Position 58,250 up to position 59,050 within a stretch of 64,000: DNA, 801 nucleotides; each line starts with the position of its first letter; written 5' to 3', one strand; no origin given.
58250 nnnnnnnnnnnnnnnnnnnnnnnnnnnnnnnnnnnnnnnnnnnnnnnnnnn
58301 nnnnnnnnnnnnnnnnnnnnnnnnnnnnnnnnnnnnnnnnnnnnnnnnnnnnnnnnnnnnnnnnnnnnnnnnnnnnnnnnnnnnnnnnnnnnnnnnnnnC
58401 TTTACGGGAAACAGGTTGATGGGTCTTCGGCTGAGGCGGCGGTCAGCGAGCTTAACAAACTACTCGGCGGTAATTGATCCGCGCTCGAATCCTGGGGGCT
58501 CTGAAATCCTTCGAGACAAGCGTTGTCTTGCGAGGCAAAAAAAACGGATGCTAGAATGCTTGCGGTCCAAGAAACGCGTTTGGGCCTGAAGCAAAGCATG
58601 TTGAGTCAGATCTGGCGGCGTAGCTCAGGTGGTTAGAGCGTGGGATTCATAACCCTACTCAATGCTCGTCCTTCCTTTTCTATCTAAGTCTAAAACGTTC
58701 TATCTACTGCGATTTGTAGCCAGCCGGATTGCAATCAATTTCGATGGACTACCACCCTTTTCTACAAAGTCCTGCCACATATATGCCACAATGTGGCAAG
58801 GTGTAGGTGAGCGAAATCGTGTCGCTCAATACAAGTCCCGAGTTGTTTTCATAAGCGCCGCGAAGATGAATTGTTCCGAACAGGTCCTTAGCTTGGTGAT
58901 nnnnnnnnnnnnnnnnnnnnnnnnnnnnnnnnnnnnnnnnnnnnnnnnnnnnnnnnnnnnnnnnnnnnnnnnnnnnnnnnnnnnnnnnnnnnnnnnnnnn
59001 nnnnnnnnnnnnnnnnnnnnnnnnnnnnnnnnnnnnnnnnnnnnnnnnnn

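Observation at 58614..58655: tRNA-Met(CAT) gene fragment ending after the anticodon loop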

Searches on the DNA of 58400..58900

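Call 5: search_rna_families(source=window, start=58400, end=58900, threshold=evalue, max_evalue=10, show_alignments=3)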
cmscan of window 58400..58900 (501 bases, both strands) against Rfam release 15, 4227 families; matches with E-value up to 10: 2.
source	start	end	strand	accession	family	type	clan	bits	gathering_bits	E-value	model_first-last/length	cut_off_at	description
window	58614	58674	+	RF00005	tRNA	Gene; tRNA;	CL00001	16.9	29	1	1-71/71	no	tRNA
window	58406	58438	+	RF01097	RF_site8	Cis-reg; frameshift_element;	-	16.8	43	1.9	1-52/52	no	Gag/pro ribosomal frameshift site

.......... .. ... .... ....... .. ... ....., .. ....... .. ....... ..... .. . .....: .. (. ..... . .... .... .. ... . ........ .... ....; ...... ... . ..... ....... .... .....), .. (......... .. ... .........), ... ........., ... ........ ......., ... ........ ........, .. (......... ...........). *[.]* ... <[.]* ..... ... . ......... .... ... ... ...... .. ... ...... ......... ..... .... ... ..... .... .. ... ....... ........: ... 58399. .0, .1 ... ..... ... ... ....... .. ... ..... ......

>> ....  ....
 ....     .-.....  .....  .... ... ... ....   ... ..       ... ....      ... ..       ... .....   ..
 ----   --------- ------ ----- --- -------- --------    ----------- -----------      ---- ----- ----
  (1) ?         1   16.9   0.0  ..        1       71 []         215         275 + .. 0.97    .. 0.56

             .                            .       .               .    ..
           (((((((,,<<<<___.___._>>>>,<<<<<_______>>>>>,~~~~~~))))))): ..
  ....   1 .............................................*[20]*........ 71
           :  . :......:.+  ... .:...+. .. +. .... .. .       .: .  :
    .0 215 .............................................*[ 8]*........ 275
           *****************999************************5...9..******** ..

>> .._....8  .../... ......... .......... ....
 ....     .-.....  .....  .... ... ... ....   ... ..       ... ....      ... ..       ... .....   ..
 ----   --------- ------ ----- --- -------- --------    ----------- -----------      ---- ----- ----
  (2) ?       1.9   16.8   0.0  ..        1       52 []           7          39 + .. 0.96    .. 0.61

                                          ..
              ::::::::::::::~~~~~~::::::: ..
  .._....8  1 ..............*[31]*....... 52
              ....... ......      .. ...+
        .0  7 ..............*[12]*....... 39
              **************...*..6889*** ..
